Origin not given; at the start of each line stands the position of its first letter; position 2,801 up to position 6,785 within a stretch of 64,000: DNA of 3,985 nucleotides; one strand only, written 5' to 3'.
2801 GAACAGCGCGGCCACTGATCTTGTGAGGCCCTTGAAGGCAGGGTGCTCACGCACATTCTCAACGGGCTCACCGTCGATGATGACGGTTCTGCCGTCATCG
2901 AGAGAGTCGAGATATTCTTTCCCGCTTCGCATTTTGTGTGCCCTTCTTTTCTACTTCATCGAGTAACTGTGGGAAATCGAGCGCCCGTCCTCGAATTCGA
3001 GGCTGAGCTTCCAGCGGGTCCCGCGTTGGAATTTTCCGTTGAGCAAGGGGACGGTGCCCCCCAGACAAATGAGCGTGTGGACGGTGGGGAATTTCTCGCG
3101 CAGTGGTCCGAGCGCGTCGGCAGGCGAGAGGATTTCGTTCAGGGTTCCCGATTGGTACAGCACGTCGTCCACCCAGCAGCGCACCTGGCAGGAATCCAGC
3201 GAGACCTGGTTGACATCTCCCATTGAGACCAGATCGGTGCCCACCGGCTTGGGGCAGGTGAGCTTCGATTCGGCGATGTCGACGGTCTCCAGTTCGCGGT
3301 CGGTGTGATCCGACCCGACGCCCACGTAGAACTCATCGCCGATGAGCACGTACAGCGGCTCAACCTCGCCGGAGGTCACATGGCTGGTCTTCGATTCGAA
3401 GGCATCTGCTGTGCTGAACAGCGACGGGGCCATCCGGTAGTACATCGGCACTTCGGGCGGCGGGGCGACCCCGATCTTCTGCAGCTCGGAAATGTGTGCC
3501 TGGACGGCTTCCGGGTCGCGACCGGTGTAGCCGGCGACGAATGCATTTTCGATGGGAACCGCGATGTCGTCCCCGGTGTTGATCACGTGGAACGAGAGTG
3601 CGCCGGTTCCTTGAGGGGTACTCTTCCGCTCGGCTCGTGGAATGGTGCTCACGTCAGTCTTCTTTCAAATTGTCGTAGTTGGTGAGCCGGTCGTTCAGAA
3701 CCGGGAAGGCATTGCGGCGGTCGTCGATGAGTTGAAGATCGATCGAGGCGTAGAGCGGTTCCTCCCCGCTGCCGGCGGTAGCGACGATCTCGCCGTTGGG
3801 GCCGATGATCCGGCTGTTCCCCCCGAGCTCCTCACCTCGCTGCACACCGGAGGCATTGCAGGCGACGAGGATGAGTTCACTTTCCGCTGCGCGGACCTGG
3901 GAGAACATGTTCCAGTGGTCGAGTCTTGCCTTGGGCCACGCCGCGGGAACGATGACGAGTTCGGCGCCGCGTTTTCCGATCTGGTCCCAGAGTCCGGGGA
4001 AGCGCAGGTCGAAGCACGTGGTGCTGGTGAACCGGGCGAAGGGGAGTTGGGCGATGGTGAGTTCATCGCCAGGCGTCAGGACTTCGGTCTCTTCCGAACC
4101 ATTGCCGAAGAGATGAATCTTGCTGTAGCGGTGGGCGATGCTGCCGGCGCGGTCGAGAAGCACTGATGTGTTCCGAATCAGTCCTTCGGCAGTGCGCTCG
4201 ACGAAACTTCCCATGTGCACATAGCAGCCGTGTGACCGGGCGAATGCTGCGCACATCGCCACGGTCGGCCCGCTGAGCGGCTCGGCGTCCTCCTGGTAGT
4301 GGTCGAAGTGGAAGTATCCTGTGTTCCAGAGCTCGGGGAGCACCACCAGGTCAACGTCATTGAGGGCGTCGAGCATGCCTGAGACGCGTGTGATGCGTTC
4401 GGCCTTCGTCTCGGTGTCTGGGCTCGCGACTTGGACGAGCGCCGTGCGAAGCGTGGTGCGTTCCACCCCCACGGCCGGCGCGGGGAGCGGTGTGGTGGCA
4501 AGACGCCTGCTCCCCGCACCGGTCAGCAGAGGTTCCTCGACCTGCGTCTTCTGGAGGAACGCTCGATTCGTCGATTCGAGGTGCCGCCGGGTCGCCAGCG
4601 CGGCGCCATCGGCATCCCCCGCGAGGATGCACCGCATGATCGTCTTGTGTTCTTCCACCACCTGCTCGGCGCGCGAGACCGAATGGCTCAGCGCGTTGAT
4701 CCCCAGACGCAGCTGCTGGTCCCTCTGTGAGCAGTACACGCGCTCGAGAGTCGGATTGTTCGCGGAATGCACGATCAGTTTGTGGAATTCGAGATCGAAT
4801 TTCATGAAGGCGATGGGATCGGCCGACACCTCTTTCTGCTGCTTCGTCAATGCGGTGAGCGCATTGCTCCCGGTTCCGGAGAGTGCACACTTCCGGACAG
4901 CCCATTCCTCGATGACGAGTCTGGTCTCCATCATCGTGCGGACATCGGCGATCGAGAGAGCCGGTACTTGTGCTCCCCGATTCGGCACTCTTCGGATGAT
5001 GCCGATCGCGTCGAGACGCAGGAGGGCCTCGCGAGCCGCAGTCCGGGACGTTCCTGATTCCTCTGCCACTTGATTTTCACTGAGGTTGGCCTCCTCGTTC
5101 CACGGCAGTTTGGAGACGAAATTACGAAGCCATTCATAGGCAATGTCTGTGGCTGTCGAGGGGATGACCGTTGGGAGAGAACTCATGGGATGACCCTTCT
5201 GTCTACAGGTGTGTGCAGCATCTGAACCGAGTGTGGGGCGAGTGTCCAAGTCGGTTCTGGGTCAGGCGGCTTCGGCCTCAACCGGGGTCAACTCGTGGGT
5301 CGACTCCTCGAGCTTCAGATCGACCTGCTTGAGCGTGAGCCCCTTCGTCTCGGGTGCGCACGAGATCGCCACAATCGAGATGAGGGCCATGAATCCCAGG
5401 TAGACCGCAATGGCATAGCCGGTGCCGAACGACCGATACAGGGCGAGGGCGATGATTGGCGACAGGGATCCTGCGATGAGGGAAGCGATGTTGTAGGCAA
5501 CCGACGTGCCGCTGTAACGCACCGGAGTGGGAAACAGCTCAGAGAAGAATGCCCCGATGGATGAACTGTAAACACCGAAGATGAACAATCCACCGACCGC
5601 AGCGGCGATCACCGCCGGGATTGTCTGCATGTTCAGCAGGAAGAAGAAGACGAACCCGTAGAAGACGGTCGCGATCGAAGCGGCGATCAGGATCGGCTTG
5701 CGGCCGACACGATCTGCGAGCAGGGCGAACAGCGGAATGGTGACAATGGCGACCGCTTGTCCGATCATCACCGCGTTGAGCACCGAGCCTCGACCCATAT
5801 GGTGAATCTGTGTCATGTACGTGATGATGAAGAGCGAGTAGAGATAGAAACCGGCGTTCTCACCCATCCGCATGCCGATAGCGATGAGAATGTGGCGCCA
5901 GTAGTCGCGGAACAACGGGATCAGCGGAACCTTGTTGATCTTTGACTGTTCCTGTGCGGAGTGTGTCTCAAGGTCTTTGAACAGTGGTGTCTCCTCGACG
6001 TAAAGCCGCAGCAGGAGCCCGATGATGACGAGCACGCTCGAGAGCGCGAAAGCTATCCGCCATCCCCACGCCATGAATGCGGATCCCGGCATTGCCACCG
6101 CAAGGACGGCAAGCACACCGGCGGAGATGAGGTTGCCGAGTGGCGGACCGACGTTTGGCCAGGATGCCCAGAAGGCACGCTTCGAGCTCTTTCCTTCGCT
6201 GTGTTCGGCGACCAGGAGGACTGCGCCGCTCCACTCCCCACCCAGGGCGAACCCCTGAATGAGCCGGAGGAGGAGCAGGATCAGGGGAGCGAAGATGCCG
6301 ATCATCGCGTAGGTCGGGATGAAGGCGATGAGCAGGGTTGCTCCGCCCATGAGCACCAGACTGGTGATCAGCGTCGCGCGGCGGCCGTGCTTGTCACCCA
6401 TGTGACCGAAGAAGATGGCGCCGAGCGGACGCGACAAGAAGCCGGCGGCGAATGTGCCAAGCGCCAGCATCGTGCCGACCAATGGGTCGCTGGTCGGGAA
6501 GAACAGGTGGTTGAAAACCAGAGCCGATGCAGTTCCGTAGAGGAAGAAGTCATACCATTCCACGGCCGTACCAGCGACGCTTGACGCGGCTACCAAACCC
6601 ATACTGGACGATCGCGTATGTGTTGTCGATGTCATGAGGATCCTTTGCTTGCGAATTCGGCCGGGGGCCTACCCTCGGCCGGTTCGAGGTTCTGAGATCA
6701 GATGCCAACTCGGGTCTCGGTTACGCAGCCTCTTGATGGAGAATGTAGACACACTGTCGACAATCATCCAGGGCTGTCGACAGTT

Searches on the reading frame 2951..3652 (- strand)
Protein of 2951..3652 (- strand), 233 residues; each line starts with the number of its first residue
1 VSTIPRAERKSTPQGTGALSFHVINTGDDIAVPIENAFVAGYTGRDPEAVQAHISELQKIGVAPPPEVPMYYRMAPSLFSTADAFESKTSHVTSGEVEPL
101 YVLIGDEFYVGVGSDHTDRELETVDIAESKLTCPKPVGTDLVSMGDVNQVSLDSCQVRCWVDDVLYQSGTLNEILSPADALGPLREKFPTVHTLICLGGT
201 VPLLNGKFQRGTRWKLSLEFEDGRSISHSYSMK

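Call 53: search_protein_families(library=pfam, proteins=[window:2951-3652:-])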
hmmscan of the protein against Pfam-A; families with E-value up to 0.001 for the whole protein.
window:2951-3652:- (233 aa): 1 family
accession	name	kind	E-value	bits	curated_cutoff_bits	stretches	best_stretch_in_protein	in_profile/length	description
PF11010.13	DUF2848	-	5.2e-55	186.6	23.4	1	40-230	1-194/194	Protein of unknown function (DUF2848)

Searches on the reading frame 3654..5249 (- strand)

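Call 53: search_protein_families(library=pfam, proteins=[window:3654-5249:-])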
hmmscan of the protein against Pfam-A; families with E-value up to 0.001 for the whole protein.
window:3654-5249:- (531 aa): 3 families
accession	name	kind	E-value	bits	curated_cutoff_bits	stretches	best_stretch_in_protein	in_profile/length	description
PF00795.27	CN_hydrolase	-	2.1e-44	152.2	23.2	1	268-511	1-254/256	Carbon-nitrogen hydrolase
PF07729.17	FCD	-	7.9e-22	78.4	24.3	1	106-225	2-124/125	FCD domain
PF00392.27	GntR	-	2e-10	40.6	27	1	37-95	5-64/64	Bacterial regulatory proteins, gntR family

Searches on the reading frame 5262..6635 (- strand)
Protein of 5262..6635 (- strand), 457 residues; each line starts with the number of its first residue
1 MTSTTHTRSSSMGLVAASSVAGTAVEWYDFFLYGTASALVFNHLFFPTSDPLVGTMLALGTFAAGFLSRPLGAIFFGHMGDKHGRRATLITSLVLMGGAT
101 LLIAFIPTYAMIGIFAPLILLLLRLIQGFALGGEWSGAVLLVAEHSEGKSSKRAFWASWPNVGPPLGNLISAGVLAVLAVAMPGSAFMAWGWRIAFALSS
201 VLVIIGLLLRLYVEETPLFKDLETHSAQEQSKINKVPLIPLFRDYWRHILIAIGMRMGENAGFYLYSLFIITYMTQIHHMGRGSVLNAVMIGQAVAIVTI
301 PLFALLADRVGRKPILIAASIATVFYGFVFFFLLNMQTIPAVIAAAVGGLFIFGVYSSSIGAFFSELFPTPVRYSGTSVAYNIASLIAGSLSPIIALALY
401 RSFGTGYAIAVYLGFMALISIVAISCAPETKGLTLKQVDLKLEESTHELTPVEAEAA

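Call 53: search_protein_families(library=pfam, proteins=[window:5262-6635:-])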
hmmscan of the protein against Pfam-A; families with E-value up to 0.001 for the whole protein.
window:5262-6635:- (457 aa): 3 families
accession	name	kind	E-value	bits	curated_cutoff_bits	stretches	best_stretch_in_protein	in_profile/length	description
PF07690.21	MFS_1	-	7e-34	117.7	33.4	2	27-393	9-347/347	Major Facilitator Superfamily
PF00083.30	Sugar_tr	-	3.6e-33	115.6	22.3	1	19-439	6-449/452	Sugar (and other) transporter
PF13347.12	MFS_2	-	0.00025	20.1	27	1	172-360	150-335/427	MFS/sugar transport protein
